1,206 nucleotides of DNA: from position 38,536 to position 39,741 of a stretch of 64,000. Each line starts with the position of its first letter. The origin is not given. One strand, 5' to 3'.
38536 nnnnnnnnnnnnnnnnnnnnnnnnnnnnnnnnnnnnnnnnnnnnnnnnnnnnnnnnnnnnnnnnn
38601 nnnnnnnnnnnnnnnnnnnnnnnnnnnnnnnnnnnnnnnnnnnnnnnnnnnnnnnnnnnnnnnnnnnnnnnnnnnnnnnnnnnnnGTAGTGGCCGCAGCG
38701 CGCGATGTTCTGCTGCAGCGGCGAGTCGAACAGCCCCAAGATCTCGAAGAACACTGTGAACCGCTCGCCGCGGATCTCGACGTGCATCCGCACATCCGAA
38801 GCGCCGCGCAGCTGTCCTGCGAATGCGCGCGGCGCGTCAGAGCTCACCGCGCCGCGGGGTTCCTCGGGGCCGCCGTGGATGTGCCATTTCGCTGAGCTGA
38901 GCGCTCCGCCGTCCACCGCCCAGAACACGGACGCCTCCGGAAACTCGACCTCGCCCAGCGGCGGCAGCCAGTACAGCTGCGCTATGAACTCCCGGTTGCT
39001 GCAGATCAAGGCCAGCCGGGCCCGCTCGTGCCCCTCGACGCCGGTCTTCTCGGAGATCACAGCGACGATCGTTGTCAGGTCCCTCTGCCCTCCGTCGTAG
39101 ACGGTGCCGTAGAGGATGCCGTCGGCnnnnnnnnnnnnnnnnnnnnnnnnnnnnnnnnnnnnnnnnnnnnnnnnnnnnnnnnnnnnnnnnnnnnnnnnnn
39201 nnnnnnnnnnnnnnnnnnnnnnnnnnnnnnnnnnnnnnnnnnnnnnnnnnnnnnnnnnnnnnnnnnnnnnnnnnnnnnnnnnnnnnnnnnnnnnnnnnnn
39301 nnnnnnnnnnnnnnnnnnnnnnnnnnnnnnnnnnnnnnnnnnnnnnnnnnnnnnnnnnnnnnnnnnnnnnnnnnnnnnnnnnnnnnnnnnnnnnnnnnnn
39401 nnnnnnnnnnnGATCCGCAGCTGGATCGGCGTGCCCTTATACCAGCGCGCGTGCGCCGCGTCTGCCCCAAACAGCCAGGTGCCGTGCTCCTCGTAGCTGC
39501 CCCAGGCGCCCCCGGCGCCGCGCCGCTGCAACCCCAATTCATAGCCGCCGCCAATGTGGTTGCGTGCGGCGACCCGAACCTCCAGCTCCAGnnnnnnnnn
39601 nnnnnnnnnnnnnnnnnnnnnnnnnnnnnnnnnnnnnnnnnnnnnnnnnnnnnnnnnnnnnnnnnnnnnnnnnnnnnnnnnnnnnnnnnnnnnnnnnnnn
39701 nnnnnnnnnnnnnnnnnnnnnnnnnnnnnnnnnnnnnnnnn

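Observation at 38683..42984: Tandem array of four paralogous secreted/anchored proteins built on an unrecognised two-cysteine C-terminal domain ending ..................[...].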

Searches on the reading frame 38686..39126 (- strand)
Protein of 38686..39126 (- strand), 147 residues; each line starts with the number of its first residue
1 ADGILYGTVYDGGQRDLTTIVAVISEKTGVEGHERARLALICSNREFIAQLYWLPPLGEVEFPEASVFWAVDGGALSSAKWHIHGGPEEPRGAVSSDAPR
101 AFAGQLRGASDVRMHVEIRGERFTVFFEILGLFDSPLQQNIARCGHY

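Call 7: find_homologous_proteins(query=A1, max_evalue=0.001)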
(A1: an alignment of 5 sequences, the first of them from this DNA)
Query A1 (5 sequences) (147 aa, profile of the alignment): 1 proteins with E <= 0.001 among 3181 candidates.
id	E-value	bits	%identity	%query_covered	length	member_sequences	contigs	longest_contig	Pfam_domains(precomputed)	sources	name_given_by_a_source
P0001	2.0e-36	143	31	98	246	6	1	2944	-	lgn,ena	-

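Call 12: find_encoding_contigs(protein=P0001, flank=10000)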
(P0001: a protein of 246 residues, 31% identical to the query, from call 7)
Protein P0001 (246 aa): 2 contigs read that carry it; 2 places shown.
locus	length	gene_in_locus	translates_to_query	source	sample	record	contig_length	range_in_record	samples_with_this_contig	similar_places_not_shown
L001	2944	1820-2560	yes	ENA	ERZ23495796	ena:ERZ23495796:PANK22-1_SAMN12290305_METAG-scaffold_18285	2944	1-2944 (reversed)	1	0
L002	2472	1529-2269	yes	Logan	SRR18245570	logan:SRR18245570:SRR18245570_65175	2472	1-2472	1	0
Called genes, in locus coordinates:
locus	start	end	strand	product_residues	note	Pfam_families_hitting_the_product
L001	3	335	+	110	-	?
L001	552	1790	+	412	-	-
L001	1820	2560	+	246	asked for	-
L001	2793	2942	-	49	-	?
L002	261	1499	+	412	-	-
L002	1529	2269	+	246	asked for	-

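Call 16: search_protein_representatives(alignment_id=A1)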
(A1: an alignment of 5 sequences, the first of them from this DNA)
Query: 5 sequences, 143 profile positions. Proteins with E-value up to 0.001 (for the whole library): 748; up to 1e-10: 119; up to 1e-30: 34. The best 150 are listed.
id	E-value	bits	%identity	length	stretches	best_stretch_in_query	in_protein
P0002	2.6e-100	348.6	-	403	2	2-143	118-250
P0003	5.4e-81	285.9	-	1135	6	38-143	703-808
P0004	3.4e-79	280.1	-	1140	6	8-143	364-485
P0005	8.2e-78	275.6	-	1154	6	7-143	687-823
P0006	1.6e-70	252.0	-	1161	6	35-140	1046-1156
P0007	2.6e-66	238.3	-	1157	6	7-140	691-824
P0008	7.4e-60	217.4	-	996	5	23-140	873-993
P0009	2.4e-59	215.8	-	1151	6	7-143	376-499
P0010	1.8e-56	206.4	-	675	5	37-143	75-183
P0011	3.0e-56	205.7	-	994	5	63-143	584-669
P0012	5.0e-56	205.0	-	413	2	4-143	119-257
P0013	4.1e-55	202.0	-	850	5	63-143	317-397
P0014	6.0e-52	191.8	-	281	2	2-143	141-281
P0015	8.1e-49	181.6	-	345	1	2-143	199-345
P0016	3.2e-48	179.7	-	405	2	5-143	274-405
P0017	8.3e-48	178.3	-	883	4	16-143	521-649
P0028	6.7e-38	146.2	-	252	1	3-143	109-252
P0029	6.5e-36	139.8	-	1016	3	16-143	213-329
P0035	1.8e-32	128.6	-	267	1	3-143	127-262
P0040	9.6e-27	110.1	-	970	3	31-142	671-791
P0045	7.2e-23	97.5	-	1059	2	36-143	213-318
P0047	1.2e-22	96.7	-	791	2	35-142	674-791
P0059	4.7e-19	85.1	-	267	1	2-143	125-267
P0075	3.3e-16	75.9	-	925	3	15-143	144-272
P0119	4.7e-11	59.2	-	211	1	7-120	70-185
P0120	8.7e-11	58.3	-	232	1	6-129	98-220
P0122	1.2e-10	57.8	-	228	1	8-127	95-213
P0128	4.2e-10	56.1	-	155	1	9-129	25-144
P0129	4.3e-10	56.1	-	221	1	7-130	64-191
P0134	1.3e-09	54.5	-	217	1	10-130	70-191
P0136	1.6e-09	54.2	-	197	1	6-130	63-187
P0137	1.9e-09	54.0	-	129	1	18-128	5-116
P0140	2.4e-09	53.6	-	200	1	6-141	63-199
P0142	2.5e-09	53.6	-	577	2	32-130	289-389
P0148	4.3e-09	52.8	-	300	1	7-134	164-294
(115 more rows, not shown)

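Call 19: search_protein_families(library=pfam, proteins=[P0119, P0120, P0122, P0128, P0129, P0134, P0136, P0137, P0140, P0148], max_evalue=1)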
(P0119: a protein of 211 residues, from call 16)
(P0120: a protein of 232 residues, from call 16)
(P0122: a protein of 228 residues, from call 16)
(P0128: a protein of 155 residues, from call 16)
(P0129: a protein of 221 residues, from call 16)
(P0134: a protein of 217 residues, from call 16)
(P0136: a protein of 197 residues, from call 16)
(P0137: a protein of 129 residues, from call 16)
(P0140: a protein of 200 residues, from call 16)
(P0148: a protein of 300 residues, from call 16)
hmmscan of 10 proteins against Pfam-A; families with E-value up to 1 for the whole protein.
P0119 (211 aa): 0 families

P0120 (232 aa): 3 families
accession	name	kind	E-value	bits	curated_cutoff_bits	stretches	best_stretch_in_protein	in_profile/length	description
PF11319.13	VasI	-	4e-15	56.4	26.5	1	62-232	2-184/184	Type VI secretion system VasI, EvfG, VC_A0118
PF24631.1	DUF7628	-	0.27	12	27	1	19-69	46-96/105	Domain of unknown function (DUF7628)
PF21827.1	New_glue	-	0.6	10.3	31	1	1-53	1-54/94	New glue protein family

P0122 (228 aa): 2 families
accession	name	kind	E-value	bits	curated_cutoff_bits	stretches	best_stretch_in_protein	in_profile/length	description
PF11319.13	VasI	-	9.1e-07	29.1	26.5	1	52-225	2-182/184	Type VI secretion system VasI, EvfG, VC_A0118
PF06776.18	IalB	-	0.03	14.9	22.1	1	113-221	21-130/131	Invasion associated locus B (IalB) protein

P0128 (155 aa): 1 family
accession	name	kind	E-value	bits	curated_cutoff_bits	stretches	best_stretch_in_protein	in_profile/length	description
PF11319.13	VasI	-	0.057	13.5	26.5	1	110-152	141-180/184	Type VI secretion system VasI, EvfG, VC_A0118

P0129 (221 aa): 1 family
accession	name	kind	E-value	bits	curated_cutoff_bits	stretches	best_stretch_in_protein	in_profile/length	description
PF11319.13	VasI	-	9.6e-08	32.3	26.5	1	32-200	2-182/184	Type VI secretion system VasI, EvfG, VC_A0118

P0134 (217 aa): 2 families
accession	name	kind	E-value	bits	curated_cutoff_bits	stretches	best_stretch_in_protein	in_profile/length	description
PF11319.13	VasI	-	6.7e-08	32.8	26.5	1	35-200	2-182/184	Type VI secretion system VasI, EvfG, VC_A0118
PF12697.13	Abhydrolase_6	-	0.099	13.7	26.3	1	46-126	129-213/217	Alpha/beta hydrolase family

P0136 (197 aa): 2 families
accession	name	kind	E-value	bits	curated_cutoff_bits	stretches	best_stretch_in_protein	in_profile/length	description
PF06776.18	IalB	-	0.2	12.2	22.1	1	122-191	60-129/131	Invasion associated locus B (IalB) protein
PF05616.18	Neisseria_TspB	-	0.44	9.4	20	1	8-54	309-355/517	Neisseria meningitidis TspB protein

P0137 (129 aa): 2 families
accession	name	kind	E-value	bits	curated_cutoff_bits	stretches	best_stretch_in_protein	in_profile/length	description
PF11319.13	VasI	-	1.2e-05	25.4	26.5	1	22-129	80-184/184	Type VI secretion system VasI, EvfG, VC_A0118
PF04671.17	Ag332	-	0.098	13.1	20.9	1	57-66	8-17/21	Erythrocyte membrane-associated giant protein antigen 332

P0140 (200 aa): 1 family
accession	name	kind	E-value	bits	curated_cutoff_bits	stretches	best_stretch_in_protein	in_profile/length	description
PF11319.13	VasI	-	5.1e-11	43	26.5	1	29-200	1-184/184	Type VI secretion system VasI, EvfG, VC_A0118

P0148 (300 aa): 9 families
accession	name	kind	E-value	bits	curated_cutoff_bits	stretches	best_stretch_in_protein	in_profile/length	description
PF11319.13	VasI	-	1.7e-10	41.3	26.5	1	173-299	64-184/184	Type VI secretion system VasI, EvfG, VC_A0118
PF13525.12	YfiO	-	8.6e-05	22.8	25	1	51-92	4-45/203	Outer membrane lipoprotein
PF13174.12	TPR_6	-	0.00014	22.7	26.3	1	105-134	2-32/33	Tetratricopeptide repeat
PF13512.12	TPR_18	-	0.0013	19.3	21.9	1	49-91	7-49/145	Tetratricopeptide repeat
PF13428.12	TPR_14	-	0.014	16.5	23.5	0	55-83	4-32/44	Tetratricopeptide repeat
PF01920.25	Prefoldin_2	-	0.025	15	27.6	1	17-51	64-98/106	Prefoldin subunit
PF02183.23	HALZ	-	0.053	14.1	28.1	1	20-50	10-40/43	Homeobox associated leucine zipper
PF14863.12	Alkyl_sulf_dimr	-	0.1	13.4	26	1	39-98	56-112/139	Alkyl sulfatase dimerisation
PF01166.23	TSC22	-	0.56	10.9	30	1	28-55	13-40/57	TSC-22/dip/bun family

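Call 20: search_protein_families(library=pfam, proteins=[P0003, P0006, P0013, P0017, P0029, P0040, P0045, P0142, P0047, P0075], max_evalue=0.1)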
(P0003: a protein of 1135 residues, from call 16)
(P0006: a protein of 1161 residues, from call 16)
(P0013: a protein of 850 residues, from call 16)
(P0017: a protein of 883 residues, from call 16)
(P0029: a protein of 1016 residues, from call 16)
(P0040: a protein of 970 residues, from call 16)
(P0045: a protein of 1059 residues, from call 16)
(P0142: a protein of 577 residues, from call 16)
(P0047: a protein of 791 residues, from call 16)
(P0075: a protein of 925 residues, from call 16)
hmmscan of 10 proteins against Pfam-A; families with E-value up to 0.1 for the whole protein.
P0003 (1135 aa): 1 family
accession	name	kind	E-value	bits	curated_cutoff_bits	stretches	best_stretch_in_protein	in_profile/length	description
PF10099.14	RskA_C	-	0.045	14.4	29.4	0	356-416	27-86/135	Anti-sigma-K factor rskA, C-terminal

P0006 (1161 aa): 0 families

P0013 (850 aa): 1 family
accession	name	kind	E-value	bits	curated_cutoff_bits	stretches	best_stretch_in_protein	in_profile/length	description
PF06674.16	DUF1176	-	0.0053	16.8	34.8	0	289-373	31-113/322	Protein of unknown function (DUF1176)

P0017 (883 aa): 2 families
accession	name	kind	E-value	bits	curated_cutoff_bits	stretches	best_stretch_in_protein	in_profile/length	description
PF16402.11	DUF5010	-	0.051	13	23.7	1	241-336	93-185/333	Domain of unknown function (DUF5010)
PF18621.7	Rv3651-like_middle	-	0.09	13.7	31.1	0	724-758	48-82/110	Rv3651-like, middle domain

P0029 (1016 aa): 1 family
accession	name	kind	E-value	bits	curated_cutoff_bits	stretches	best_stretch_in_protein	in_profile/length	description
PF04255.20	DUF433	-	0.022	15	23.6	1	951-983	22-54/56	Protein of unknown function (DUF433)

P0040 (970 aa): 1 family
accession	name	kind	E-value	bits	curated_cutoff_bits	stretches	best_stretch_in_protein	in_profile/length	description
PF10263.15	SprT-like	-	0.008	16.5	25.6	1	367-403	59-95/108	SprT-like family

P0045 (1059 aa): 0 families

P0142 (577 aa): 2 families
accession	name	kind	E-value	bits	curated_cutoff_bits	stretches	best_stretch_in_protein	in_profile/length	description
PF00226.36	DnaJ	-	2.3e-20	72.9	27.8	1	6-67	1-63/63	DnaJ domain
PF04355.18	BamE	-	0.027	14.7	23.2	0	110-140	14-41/71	Outer membrane protein assembly factor BamE domain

P0047 (791 aa): 2 families
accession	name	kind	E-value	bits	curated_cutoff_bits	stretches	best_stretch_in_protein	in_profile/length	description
PF05354.17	Phage_attach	-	0.033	15.2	26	0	576-638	14-74/99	Phage Head-Tail Attachment protein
PF17957.7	Big_7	-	0.087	13.9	24.1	0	16-49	35-68/70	Bacterial Ig domain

P0075 (925 aa): 1 family
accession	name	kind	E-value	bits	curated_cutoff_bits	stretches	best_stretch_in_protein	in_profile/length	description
PF07476.17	MAAL_C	-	0.066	12.8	27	0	121-192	136-207/249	Methylaspartate ammonia-lyase C-terminus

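Call 21: list_cluster_members(proteins=[P0002, P0015, P0035, P0003, P0006, P0028, P0059, P0040, P0120, P0140])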
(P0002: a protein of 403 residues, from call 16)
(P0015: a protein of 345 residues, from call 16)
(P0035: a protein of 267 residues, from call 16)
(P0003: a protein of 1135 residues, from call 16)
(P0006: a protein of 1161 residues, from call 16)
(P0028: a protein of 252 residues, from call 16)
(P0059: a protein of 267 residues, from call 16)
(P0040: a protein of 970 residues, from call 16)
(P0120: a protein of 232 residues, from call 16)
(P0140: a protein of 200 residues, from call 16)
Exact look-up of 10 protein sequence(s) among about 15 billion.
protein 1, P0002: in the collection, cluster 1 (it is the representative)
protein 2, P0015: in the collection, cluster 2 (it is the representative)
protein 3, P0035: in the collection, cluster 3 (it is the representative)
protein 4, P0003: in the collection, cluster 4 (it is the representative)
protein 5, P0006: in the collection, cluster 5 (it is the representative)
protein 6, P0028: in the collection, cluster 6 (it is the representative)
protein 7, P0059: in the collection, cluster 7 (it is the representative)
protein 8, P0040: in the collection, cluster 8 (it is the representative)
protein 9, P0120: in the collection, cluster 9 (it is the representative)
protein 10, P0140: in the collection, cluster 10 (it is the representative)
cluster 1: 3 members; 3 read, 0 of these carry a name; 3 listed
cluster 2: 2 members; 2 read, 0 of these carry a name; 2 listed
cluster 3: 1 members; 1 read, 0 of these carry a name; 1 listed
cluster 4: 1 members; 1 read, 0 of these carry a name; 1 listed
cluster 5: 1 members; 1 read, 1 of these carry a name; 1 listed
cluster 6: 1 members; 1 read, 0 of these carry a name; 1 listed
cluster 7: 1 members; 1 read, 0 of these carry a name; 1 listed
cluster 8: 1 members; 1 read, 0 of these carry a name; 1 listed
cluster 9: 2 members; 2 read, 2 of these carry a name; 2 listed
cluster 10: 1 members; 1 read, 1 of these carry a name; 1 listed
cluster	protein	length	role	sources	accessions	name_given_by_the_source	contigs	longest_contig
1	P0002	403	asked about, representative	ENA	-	-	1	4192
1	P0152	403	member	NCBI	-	-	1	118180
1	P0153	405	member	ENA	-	-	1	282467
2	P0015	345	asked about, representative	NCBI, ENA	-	-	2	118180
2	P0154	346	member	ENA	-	-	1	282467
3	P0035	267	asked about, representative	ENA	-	-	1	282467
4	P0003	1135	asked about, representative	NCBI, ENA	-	-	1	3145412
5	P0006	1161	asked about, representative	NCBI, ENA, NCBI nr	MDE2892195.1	MAG: hypothetical protein OXN86_06825 [Chloroflexota bacterium] | hypothetical protein [Chloroflexota bacterium]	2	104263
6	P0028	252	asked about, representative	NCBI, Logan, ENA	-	-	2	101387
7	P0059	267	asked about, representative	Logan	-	-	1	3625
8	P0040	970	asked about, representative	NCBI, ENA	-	-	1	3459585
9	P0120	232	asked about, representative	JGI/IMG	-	type VI secretion system protein VasI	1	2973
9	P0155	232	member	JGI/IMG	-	type VI secretion system protein VasI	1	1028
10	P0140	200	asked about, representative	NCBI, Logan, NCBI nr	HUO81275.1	MAG TPA: type VI secretion system-associated protein TagO [Gammaproteobacteria bacterium] | type VI secretion system-associated protein TagO [Gammaproteobacteria bacterium]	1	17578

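Call 43: find_encoding_contigs(protein=P0035, flank=10000, max_places=3)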
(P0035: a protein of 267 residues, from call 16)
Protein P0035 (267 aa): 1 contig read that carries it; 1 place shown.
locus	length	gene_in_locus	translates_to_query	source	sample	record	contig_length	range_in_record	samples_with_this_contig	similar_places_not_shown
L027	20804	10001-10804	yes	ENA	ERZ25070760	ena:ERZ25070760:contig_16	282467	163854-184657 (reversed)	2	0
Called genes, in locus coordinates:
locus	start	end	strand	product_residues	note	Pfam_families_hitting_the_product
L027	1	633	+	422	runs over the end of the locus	PF02515:CoA_transf_3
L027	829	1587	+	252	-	PF01738:DLH, PF12146:Hydrolase_4 (faint)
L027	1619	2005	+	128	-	PF07883:Cupin_2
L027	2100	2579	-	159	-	-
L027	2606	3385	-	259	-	PF00106:adh_short, PF13561:adh_short_C2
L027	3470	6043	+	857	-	PF01804:Penicil_amidase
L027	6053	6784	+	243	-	PF00378:ECH_1, PF16113:ECH_2 (faint)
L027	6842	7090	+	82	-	-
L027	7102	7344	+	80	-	-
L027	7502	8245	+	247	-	PF00378:ECH_1, PF16113:ECH_2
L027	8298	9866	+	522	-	PF00501:AMP-binding, PF13193:AMP-binding_C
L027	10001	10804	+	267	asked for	-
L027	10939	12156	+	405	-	-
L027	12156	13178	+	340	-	PF01476:LysM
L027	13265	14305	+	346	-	-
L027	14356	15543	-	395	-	PF00441:Acyl-CoA_dh_1 (weak), PF08028:Acyl-CoA_dh_2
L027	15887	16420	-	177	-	PF13274:SocA_Panacea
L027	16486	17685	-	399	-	PF00441:Acyl-CoA_dh_1, PF08028:Acyl-CoA_dh_2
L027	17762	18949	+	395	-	PF02771:Acyl-CoA_dh_N, PF02770:Acyl-CoA_dh_M, PF00441:Acyl-CoA_dh_1, PF08028:Acyl-CoA_dh_2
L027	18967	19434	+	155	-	PF19315:MC_hydratase, PF01575:MaoC_dehydratas, PF13452:FAS1_DH_region (weak)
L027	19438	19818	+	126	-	PF20472:PDDEXK_11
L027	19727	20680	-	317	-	PF02086:MethyltransfD12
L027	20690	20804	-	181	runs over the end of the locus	PF04167:DUF402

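Call 69: search_solved_structures(query=A5, max_evalue=10, show_alignments=2)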
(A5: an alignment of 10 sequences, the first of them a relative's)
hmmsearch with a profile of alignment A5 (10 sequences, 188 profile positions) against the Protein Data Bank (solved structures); distinct sequences matched with E-value up to 10: 0.

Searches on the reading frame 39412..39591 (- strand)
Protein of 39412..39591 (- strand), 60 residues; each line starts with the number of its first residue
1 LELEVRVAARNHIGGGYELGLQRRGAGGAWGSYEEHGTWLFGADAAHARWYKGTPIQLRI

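Call 52: find_homologous_proteins(query=A2, max_evalue=0.001)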
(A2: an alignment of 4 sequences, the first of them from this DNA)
Query A2 (4 sequences): 12 candidates shared short words with the query, none scored E <= 0.001.
